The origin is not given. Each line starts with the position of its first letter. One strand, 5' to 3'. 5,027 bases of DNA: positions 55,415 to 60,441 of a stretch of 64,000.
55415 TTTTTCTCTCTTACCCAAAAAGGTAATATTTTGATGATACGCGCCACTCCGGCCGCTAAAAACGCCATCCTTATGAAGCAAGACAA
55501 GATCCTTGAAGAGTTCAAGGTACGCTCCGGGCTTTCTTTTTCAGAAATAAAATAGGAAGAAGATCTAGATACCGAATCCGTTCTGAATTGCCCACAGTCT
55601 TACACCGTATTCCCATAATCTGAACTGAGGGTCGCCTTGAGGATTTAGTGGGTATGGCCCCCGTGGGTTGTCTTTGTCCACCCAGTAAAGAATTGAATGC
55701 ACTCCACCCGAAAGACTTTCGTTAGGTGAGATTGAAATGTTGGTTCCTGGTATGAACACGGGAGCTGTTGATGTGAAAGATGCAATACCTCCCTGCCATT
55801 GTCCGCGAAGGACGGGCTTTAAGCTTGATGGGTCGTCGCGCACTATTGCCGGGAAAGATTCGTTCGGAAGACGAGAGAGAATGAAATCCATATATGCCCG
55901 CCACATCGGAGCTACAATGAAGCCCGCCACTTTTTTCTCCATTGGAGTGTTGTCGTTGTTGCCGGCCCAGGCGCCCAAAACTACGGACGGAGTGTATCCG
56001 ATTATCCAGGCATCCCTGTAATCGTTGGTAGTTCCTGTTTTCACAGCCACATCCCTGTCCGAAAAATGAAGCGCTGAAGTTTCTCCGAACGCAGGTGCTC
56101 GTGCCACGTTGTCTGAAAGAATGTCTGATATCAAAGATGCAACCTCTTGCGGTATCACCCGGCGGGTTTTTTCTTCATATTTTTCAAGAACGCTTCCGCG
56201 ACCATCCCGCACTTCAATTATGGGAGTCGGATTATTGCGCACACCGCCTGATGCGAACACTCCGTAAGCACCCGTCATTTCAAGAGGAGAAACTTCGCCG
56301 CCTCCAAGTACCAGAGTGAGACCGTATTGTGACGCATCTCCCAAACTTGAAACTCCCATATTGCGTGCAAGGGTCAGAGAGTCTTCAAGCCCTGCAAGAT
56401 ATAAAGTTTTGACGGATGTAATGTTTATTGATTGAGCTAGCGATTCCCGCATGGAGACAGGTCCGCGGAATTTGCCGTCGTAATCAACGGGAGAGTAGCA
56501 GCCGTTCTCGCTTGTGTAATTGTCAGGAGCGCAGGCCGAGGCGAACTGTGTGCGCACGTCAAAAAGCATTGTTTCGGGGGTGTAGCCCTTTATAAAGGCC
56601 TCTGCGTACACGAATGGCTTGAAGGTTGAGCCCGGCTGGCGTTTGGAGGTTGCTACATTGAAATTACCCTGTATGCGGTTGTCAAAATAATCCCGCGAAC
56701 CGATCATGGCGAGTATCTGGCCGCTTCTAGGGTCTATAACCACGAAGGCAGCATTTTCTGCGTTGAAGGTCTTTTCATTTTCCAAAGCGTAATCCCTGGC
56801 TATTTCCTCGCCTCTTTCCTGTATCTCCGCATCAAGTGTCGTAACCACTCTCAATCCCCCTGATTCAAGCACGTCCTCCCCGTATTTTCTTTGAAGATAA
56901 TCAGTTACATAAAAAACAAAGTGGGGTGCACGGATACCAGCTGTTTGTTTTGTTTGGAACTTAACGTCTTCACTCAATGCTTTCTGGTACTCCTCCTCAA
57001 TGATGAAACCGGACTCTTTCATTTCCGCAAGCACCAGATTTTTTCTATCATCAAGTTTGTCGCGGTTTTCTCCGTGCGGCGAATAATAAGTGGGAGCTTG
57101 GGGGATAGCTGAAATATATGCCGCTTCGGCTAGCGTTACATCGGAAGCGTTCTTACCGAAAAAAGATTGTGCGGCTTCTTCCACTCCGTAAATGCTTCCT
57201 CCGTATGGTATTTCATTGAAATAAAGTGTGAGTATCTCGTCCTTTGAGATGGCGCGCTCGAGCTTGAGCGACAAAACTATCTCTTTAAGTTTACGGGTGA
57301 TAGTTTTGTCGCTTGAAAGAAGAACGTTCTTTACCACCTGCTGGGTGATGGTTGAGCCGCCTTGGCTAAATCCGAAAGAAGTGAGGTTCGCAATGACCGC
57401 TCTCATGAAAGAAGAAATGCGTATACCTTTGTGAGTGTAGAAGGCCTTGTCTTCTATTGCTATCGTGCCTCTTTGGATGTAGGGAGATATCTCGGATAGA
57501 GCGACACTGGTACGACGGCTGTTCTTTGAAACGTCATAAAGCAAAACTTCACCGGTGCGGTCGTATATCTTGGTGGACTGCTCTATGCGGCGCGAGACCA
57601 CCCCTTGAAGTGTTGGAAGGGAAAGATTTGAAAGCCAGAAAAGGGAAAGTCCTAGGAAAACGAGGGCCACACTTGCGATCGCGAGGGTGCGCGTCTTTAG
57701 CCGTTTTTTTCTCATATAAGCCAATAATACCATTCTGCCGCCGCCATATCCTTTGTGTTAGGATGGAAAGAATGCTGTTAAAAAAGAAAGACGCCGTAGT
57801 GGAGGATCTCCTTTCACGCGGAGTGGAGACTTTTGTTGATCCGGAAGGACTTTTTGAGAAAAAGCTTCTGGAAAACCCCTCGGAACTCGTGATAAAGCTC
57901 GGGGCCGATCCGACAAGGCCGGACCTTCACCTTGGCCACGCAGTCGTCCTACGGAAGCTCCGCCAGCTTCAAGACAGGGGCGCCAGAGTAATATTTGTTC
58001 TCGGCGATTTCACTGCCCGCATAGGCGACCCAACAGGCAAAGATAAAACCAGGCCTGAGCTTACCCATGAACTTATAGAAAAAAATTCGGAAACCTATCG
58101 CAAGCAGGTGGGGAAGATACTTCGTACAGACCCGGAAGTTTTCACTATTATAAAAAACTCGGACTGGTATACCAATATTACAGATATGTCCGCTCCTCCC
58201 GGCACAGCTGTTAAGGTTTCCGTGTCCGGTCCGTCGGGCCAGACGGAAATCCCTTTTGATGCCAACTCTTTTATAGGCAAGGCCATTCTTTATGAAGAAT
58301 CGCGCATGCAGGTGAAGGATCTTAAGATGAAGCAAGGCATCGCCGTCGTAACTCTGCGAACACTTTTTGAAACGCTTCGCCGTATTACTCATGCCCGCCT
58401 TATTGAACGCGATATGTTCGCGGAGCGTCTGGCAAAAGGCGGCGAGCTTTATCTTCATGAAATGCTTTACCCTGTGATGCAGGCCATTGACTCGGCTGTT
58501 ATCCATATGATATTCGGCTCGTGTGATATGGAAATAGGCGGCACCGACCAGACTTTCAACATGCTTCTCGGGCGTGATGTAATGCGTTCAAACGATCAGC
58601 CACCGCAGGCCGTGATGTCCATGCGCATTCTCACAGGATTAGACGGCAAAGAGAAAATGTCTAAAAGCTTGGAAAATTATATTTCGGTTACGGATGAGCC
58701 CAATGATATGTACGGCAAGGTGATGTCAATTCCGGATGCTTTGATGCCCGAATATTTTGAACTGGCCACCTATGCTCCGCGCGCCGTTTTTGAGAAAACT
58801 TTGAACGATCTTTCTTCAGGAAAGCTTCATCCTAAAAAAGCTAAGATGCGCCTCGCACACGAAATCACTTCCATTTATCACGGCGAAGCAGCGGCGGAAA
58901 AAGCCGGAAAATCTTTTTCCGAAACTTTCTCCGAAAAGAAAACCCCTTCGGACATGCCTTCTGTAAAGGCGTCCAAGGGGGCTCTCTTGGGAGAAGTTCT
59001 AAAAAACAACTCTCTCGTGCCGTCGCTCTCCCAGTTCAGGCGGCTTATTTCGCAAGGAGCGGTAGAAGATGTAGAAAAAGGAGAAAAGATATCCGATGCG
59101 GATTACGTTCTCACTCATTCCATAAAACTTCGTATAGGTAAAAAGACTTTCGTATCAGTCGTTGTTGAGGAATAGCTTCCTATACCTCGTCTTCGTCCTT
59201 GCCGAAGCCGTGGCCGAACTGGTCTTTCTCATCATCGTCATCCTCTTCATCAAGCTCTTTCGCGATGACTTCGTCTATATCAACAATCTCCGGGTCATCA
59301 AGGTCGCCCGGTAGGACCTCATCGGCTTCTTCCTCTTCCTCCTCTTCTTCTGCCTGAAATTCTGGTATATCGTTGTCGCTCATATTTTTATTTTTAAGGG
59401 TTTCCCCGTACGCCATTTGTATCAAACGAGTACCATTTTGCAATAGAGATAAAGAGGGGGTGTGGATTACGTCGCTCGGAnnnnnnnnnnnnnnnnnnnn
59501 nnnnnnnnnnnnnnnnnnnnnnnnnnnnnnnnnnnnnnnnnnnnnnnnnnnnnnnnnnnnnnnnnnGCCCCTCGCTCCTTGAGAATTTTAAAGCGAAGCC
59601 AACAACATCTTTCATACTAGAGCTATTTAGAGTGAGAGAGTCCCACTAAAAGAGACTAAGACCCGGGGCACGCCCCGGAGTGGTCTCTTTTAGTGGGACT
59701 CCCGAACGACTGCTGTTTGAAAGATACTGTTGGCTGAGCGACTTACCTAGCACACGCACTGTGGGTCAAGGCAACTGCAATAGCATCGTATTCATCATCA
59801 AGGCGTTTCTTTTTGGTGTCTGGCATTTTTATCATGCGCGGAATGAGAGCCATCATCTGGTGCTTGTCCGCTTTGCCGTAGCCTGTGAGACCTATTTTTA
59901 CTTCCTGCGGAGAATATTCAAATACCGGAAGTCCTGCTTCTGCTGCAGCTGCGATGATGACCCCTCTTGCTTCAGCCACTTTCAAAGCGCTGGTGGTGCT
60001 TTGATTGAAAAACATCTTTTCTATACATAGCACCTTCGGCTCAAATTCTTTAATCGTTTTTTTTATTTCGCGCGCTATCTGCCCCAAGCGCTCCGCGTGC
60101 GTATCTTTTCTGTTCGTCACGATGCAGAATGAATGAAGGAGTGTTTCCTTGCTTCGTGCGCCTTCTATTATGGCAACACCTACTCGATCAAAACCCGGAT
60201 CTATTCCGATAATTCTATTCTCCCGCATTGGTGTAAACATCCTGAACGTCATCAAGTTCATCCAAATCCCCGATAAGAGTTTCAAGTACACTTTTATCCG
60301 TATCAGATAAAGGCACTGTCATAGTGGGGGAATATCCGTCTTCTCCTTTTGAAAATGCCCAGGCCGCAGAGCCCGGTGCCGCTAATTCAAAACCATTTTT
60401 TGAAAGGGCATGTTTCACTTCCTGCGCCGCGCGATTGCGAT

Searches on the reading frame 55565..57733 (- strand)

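Call 12: search_protein_families(library=pfam, proteins=[window:55565-57733:-])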
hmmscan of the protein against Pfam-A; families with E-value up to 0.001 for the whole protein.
window:55565-57733:- (722 aa): 2 families
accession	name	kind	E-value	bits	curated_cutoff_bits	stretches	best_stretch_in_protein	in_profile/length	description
PF00912.28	Transgly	-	9.7e-59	198.2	27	1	66-239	6-178/178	Transglycosylase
PF00905.27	Transpeptidase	-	5.9e-24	85.2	22.1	1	329-583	2-267/299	Penicillin binding protein transpeptidase domain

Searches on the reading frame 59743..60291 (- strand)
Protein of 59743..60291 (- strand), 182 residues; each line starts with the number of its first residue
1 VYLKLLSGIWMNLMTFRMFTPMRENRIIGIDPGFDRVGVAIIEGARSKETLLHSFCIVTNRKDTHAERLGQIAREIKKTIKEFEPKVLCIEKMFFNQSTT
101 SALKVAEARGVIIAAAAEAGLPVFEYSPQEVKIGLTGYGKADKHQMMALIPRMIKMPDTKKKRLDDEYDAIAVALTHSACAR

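Call 13: search_protein_families(library=pfam, proteins=[window:59743-60291:-], max_evalue=0.1)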
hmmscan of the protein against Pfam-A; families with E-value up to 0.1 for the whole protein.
window:59743-60291:- (182 aa): 2 families
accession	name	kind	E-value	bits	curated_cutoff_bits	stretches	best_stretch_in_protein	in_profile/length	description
PF02075.23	RuvC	-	2.2e-38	131.9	22.2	1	27-177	1-148/148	Crossover junction endodeoxyribonuclease RuvC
PF03652.20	RuvX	-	0.022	15.6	29.2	1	26-75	2-49/134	Holliday junction resolvase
